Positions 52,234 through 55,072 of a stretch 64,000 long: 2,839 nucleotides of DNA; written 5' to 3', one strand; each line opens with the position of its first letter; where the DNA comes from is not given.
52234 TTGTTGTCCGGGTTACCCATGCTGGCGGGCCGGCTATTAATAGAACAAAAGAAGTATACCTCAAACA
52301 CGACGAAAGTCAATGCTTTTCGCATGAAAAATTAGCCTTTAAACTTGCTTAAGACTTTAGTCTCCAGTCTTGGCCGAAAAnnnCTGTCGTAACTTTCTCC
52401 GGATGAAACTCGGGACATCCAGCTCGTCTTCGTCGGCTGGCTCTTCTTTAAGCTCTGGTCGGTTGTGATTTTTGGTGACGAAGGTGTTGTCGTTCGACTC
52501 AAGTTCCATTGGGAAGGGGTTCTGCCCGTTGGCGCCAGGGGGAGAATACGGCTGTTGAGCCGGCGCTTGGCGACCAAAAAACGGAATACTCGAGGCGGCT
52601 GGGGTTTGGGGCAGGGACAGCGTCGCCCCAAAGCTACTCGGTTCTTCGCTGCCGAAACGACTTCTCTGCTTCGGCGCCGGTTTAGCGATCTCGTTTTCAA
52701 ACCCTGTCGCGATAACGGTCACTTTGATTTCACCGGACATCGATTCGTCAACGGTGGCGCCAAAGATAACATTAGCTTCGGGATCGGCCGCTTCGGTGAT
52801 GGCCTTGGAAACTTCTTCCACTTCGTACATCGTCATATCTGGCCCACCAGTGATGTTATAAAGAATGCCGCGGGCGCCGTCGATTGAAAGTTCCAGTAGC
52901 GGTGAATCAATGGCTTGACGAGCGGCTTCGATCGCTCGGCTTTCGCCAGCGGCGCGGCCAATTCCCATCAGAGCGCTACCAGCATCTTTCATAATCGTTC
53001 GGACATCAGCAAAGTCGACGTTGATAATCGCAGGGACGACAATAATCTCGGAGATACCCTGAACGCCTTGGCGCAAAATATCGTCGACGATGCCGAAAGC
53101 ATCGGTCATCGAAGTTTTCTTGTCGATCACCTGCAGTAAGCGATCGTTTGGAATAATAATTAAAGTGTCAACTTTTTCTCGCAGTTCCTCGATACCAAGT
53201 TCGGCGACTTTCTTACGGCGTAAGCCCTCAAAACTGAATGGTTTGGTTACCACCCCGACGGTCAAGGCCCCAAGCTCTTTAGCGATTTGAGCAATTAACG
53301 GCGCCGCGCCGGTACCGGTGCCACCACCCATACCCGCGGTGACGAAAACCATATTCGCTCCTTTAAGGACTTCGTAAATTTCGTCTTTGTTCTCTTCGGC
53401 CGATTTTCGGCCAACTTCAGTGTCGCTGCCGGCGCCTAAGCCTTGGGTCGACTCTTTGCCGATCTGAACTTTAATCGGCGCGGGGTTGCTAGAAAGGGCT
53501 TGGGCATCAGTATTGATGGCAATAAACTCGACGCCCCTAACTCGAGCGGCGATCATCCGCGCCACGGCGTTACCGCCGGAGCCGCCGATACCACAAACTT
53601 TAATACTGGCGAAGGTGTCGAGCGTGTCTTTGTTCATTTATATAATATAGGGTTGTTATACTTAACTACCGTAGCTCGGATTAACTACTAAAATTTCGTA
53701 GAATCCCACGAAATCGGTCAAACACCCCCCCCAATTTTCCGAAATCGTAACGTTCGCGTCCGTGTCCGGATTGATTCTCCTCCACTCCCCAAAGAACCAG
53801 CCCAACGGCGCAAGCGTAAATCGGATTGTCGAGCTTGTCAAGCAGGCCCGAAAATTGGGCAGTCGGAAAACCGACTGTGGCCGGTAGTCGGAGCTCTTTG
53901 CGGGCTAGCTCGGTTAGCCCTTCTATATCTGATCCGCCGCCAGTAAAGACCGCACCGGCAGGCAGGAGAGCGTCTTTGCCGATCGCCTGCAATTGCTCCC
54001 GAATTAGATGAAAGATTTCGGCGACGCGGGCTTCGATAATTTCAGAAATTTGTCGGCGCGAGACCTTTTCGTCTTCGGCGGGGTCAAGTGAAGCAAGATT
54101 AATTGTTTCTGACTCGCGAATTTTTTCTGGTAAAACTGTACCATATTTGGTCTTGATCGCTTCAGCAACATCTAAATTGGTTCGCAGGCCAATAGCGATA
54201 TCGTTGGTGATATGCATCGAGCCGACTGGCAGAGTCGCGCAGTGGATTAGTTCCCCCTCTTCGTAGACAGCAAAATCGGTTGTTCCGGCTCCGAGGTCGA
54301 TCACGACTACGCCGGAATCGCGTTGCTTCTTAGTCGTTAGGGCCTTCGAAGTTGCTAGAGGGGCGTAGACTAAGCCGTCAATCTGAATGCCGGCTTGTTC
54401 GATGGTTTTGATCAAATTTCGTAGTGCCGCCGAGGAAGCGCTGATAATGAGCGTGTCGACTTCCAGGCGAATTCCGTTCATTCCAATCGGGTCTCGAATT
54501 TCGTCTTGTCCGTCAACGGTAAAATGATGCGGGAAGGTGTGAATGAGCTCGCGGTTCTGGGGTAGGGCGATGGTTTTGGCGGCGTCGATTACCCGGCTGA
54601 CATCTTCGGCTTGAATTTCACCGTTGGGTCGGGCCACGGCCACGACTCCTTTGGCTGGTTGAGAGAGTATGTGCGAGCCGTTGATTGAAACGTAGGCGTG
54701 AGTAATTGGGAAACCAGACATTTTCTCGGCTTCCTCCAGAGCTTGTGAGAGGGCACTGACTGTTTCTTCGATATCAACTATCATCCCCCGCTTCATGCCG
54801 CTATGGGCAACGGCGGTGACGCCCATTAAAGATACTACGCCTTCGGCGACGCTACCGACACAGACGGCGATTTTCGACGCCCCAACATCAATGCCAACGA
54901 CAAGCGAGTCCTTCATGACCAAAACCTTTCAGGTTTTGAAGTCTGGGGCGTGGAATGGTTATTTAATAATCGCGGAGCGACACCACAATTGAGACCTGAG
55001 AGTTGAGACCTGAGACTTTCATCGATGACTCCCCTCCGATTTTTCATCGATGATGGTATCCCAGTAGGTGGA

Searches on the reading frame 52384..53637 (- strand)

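Call 12: search_protein_families(library=pfam, proteins=[window:52384-53637:-], max_evalue=0.001)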
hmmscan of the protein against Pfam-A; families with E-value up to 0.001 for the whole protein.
window:52384-53637:- (418 aa): 2 families
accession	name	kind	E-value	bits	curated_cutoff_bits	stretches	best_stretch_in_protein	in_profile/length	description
PF00091.31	Tubulin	-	2.2e-49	168.8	33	1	11-171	1-189/190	Tubulin/FtsZ family, GTPase domain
PF12327.13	FtsZ_C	-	4.5e-37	126.7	27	1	220-314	1-95/95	FtsZ family, C-terminal domain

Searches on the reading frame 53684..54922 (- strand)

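Call 12: search_protein_families(library=pfam, proteins=[window:53684-54922:-], max_evalue=0.001)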
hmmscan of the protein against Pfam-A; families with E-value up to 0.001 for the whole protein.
window:53684-54922:- (413 aa): 6 families
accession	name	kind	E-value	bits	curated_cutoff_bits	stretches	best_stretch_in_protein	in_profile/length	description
PF14450.12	FtsA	-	1.8e-40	138.7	31.8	2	206-374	1-127/127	Cell division protein FtsA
PF02491.25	SHS2_FTSA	-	1e-26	93.5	25.4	1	82-160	1-78/79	SHS2 domain inserted in FTSA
PF06723.19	MreB_Mbl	-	9.5e-14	51.4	27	1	199-350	141-303/327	MreB/Mbl protein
PF11104.14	PilM_2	-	1.5e-09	37.7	27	1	154-268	125-243/340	Type IV pilus assembly protein PilM;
PF06277.17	EutA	-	2.9e-05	23.6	27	1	192-242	132-182/475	Ethanolamine utilisation protein EutA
PF08841.16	DDR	-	0.00067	19.2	24.6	0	181-258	113-189/328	Diol dehydratase reactivase ATPase-like domain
